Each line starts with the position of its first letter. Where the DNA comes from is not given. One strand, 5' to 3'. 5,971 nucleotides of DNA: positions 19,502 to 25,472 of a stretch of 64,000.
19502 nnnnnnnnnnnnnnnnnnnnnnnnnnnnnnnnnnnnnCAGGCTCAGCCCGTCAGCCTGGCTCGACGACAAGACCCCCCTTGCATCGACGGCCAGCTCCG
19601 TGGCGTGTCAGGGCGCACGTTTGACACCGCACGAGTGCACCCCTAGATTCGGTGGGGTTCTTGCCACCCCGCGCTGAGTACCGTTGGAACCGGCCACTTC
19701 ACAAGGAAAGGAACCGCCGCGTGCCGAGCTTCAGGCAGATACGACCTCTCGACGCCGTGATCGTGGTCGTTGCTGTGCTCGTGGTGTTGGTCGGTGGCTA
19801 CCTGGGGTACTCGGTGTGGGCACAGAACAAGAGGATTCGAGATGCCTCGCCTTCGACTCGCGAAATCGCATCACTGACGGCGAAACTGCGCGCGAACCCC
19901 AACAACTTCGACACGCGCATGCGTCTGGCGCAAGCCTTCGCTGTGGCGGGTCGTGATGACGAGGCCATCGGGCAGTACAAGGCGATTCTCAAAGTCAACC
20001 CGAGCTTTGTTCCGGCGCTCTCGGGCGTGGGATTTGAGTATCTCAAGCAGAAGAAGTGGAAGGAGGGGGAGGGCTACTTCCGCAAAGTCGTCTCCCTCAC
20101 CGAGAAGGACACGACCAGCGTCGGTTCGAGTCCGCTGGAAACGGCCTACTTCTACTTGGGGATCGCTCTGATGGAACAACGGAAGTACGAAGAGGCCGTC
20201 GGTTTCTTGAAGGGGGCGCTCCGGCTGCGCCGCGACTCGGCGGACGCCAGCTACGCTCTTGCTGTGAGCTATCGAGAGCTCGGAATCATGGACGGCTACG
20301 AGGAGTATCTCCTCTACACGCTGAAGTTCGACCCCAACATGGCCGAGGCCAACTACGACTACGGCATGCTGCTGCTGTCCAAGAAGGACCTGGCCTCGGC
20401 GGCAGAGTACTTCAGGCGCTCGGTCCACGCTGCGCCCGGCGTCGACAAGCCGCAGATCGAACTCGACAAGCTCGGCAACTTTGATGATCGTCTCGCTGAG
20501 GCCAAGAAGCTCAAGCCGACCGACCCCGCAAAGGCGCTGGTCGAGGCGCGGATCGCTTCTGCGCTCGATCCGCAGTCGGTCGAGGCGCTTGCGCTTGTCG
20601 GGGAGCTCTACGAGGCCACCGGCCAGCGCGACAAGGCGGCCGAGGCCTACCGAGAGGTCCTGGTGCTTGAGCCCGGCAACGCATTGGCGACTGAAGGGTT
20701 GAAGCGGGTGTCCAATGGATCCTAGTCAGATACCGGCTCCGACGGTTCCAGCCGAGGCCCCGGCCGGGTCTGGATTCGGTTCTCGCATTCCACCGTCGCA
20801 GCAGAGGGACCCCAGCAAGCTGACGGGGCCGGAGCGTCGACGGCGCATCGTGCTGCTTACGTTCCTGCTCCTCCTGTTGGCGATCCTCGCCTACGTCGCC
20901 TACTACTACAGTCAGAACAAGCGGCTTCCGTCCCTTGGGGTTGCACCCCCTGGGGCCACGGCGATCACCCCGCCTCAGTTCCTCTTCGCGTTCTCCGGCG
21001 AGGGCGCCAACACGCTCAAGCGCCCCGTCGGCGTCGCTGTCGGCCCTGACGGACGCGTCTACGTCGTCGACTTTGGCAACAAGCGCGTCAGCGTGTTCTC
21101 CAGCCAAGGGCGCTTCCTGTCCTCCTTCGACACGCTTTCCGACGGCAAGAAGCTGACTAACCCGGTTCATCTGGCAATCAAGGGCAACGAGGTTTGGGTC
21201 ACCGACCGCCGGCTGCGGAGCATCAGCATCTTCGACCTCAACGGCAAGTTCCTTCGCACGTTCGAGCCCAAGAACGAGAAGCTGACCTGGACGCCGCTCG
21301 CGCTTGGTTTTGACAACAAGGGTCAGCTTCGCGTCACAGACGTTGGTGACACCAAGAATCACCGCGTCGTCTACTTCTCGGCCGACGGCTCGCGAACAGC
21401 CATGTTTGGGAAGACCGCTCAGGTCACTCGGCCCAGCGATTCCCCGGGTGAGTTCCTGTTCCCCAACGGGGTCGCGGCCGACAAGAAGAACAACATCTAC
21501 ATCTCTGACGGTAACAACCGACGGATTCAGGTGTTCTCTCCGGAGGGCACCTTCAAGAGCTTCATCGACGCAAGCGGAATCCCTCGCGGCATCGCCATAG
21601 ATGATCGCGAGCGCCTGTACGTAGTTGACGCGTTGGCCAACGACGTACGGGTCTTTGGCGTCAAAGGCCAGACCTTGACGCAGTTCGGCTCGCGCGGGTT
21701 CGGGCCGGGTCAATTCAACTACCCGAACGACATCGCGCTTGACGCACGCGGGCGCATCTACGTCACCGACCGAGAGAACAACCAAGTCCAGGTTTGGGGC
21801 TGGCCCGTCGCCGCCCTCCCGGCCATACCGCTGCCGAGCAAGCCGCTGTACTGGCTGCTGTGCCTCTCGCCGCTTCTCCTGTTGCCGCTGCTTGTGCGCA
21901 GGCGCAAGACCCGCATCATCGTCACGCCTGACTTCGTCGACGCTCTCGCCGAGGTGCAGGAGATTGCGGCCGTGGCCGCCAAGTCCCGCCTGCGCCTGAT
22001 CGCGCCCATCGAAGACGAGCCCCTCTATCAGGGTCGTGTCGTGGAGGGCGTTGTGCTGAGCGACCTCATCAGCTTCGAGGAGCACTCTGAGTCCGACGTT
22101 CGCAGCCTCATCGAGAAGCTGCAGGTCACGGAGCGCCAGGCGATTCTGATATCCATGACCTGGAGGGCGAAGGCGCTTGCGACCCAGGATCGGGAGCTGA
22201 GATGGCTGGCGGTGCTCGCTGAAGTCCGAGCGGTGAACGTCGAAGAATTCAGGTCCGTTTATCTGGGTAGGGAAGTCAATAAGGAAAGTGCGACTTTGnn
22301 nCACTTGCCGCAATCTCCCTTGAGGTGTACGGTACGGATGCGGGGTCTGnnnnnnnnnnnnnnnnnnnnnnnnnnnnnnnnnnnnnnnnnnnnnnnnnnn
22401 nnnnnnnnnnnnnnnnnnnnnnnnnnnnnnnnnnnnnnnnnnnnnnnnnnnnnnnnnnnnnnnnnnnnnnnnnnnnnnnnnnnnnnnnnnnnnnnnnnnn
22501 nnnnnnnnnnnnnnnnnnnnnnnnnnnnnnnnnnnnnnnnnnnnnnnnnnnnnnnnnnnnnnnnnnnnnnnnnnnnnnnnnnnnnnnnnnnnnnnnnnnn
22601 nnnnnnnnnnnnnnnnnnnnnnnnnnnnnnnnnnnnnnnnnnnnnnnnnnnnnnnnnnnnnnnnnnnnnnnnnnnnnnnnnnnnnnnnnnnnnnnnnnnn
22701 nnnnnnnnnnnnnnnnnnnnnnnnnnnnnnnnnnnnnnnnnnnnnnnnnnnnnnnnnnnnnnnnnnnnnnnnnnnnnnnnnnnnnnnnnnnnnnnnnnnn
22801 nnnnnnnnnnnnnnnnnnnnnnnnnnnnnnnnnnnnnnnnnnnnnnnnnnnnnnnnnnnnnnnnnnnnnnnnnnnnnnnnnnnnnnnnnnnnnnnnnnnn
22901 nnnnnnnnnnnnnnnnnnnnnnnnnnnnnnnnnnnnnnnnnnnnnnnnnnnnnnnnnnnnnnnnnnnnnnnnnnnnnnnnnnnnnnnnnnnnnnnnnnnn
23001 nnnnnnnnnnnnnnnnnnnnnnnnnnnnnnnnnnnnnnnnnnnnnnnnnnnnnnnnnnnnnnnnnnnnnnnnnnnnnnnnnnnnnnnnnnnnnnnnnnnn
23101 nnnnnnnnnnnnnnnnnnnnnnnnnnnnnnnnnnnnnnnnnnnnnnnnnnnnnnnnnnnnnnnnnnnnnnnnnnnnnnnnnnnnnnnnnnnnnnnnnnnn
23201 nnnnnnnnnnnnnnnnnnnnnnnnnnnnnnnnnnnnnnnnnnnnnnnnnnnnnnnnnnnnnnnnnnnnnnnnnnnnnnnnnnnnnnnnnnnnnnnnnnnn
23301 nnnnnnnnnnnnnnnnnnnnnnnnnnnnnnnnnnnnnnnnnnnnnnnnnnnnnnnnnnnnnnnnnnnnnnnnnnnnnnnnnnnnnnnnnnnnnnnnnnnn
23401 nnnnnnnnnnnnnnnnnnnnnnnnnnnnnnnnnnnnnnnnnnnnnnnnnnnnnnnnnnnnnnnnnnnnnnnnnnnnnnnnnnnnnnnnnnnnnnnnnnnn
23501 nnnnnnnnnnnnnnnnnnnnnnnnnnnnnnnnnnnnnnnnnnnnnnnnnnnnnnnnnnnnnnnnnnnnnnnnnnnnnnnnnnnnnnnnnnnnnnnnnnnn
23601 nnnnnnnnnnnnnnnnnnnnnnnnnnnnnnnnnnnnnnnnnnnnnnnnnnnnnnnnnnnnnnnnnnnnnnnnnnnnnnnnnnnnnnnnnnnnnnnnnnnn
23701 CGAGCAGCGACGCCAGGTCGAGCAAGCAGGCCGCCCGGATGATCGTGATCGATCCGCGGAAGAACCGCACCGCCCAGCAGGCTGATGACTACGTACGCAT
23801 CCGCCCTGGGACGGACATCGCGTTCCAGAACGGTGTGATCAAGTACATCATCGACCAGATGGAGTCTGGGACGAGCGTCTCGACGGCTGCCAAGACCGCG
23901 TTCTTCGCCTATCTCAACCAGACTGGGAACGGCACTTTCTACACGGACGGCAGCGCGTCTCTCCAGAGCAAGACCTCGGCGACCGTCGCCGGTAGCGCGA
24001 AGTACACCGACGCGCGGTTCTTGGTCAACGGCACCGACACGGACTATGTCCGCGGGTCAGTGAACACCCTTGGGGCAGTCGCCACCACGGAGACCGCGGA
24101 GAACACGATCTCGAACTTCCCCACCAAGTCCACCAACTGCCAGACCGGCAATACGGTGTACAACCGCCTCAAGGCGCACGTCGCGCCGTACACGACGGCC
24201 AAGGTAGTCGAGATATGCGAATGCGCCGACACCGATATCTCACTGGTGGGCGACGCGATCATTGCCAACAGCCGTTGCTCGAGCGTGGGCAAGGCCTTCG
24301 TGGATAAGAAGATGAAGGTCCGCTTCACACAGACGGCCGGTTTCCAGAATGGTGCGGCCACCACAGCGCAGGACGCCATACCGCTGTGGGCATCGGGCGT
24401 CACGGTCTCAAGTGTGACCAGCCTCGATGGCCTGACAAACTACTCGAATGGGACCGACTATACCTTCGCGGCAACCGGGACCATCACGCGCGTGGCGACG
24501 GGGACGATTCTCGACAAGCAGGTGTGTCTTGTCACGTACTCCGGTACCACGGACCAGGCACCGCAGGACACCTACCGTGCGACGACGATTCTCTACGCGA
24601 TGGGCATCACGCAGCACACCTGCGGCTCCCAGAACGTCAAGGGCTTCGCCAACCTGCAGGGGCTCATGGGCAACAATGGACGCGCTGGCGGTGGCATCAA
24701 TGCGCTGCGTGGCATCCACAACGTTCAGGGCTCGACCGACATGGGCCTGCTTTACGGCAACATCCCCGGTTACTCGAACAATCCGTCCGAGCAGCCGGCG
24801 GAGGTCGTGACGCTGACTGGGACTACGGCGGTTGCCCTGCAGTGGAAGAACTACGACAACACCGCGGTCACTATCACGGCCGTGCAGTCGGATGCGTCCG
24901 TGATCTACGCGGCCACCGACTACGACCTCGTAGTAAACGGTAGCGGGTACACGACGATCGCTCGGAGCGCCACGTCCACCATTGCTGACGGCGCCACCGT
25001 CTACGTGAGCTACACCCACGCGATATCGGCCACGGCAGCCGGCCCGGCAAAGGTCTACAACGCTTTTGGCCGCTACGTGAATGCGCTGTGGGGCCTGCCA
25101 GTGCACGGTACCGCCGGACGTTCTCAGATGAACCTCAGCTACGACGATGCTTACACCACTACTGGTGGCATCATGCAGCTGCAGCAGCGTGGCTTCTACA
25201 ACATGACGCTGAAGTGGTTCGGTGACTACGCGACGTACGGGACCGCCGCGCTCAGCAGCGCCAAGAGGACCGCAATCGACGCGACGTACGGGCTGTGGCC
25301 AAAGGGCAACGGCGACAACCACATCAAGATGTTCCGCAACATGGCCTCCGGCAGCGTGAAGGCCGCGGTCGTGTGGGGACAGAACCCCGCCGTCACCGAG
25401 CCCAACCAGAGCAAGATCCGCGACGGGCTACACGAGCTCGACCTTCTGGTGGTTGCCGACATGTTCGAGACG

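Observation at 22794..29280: FDH-N-like Sec/Mo enzyme wired to a hexahaem cytochrome c instead of a cytochrome b, in a Gram-positive-type genome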

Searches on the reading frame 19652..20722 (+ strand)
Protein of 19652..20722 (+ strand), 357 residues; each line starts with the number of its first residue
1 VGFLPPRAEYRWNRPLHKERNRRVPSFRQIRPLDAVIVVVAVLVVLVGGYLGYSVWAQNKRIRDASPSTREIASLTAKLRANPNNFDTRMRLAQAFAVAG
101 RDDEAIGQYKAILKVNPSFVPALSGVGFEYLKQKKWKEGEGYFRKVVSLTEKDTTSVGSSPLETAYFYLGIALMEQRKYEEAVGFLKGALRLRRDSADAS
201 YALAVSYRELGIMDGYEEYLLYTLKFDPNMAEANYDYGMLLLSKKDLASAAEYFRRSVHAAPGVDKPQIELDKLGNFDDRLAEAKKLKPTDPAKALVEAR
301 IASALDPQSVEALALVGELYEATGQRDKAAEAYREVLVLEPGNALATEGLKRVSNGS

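Call 59: search_protein_families(library=pfam, max_evalue=0.001, proteins=[window:19652-20722:+])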
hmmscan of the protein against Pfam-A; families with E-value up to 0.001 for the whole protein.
window:19652-20722:+ (357 aa): 20 families
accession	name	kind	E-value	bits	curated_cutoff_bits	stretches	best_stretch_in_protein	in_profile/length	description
PF07719.23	TPR_2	-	8.6e-24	82.1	27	2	311-343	2-34/34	Tetratricopeptide repeat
PF13432.12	TPR_16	-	1.4e-20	73.8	32.7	2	223-263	23-63/65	Tetratricopeptide repeat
PF00515.34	TPR_1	-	4.6e-18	64.6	27.8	0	311-343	2-34/34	Tetratricopeptide repeat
PF14559.12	TPR_19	-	9e-17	61.6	25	1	72-118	11-57/68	Tetratricopeptide repeat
PF13428.12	TPR_14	-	1.4e-15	56.7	23.5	1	311-350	2-41/44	Tetratricopeptide repeat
PF13431.12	TPR_17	-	2.3e-13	49.7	24.4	0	221-250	3-32/34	Tetratricopeptide repeat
PF13424.12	TPR_12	-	5.9e-13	49.2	30.1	0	164-213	4-54/77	Tetratricopeptide repeat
PF13414.12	TPR_11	-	6.7e-13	48.5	26.8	1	172-211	3-42/42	TPR repeat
PF13181.12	TPR_8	-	8.2e-12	44.7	25.7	0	311-341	2-32/34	Tetratricopeptide repeat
PF13174.12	TPR_6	-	3.5e-11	43.4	26.3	0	316-339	6-29/33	Tetratricopeptide repeat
PF13176.12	TPR_7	-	2e-10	40.4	27.9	0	312-341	1-32/36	Tetratricopeptide repeat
PF14561.12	TPR_20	-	3.6e-09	37.3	25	1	68-116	4-52/90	Tetratricopeptide repeat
PF23914.1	TPR_CcmH_CycH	-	6.8e-08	33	42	0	77-154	75-155/158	Cytochrome c-type biogenesis protein H TPR domain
PF12895.13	ANAPC3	-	8.9e-08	32.7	27.2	0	163-213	23-72/82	Anaphase-promoting complex, cyclosome, subunit 3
PF13374.12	TPR_10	-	1.1e-06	28.9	27.5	0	169-194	8-33/42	Tetratricopeptide repeat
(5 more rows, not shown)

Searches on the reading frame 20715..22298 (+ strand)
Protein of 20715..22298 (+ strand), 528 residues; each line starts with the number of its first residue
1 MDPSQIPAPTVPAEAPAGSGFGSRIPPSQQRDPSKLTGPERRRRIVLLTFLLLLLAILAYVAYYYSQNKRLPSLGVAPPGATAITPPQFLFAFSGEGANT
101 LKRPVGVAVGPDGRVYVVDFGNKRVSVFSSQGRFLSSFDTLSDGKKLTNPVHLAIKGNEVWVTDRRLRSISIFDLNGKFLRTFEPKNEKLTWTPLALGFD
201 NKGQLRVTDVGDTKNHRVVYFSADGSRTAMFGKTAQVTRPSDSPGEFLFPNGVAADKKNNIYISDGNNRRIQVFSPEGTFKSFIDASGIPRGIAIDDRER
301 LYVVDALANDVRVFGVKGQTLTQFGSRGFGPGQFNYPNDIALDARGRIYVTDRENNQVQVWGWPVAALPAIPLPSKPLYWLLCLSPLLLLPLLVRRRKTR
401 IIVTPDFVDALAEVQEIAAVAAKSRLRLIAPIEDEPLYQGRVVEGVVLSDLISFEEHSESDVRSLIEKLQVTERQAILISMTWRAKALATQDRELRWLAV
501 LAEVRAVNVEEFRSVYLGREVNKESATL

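Call 59: search_protein_families(library=pfam, max_evalue=0.001, proteins=[window:20715-22298:+])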
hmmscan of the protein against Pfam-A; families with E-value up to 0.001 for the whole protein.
window:20715-22298:+ (528 aa): 7 families
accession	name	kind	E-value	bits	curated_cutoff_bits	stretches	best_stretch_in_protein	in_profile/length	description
PF01436.27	NHL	-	3.3e-35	118.8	20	3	334-361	1-28/28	NHL repeat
PF17170.10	DUF5128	-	4e-15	56.3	22.9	1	297-358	53-114/321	6-bladed beta-propeller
PF08450.18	SGL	-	5.5e-09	36.4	26.3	0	284-360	130-209/246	SMP-30/Gluconolactonase/LRE-like region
PF06739.17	SBBP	-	1.3e-08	35.1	20.5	0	248-263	13-28/38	Beta-propeller repeat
PF25021.1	TEN_NHL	-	7.8e-08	32.1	27.1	0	100-125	328-353/357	Teneurin NHL domain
PF24684.1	Vgb_lyase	-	3.6e-06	26.4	50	1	102-358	13-246/290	Virginiamycin B lyase family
PF23500.1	DUF7133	-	0.00061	19.6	27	0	102-122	329-349/385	Domain of unknown function (DUF7133)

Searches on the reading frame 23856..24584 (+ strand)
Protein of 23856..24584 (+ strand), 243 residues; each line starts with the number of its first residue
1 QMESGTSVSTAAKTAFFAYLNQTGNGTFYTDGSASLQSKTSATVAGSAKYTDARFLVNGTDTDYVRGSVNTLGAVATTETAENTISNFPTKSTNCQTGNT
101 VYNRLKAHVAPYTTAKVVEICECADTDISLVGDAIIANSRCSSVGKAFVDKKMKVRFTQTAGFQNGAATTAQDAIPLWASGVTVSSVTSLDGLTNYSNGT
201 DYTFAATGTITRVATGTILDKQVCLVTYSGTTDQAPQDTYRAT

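Call 78: search_protein_families(library=pfam, max_evalue=1, proteins=[window:23856-24584:+])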
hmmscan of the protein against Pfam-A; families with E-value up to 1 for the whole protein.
seq(243 aa): 1 family
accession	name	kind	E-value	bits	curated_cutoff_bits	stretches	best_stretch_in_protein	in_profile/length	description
PF22820.2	TcaA_3rd_4th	-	0.076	13.4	27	1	48-80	9-41/73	TcaA protein 3rd/4th domain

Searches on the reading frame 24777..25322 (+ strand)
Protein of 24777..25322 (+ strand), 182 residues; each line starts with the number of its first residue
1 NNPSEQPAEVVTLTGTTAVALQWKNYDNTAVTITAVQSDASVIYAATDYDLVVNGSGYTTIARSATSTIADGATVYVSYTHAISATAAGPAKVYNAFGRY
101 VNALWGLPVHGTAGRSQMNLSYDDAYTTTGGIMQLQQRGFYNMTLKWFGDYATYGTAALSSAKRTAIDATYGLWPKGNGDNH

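Call 78: search_protein_families(library=pfam, max_evalue=1, proteins=[window:24777-25322:+])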
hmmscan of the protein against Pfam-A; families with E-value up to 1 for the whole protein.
seq(182 aa): 2 families
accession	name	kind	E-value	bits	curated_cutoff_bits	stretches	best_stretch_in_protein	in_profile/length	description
PF24427.1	Ig_GP210_16th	-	0.005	17.4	27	1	9-53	14-56/84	Nuclear pore complex protein GP210, Ig-like domain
PF14292.12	SusE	-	0.35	11.5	25.2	1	7-82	12-82/106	SusE outer membrane protein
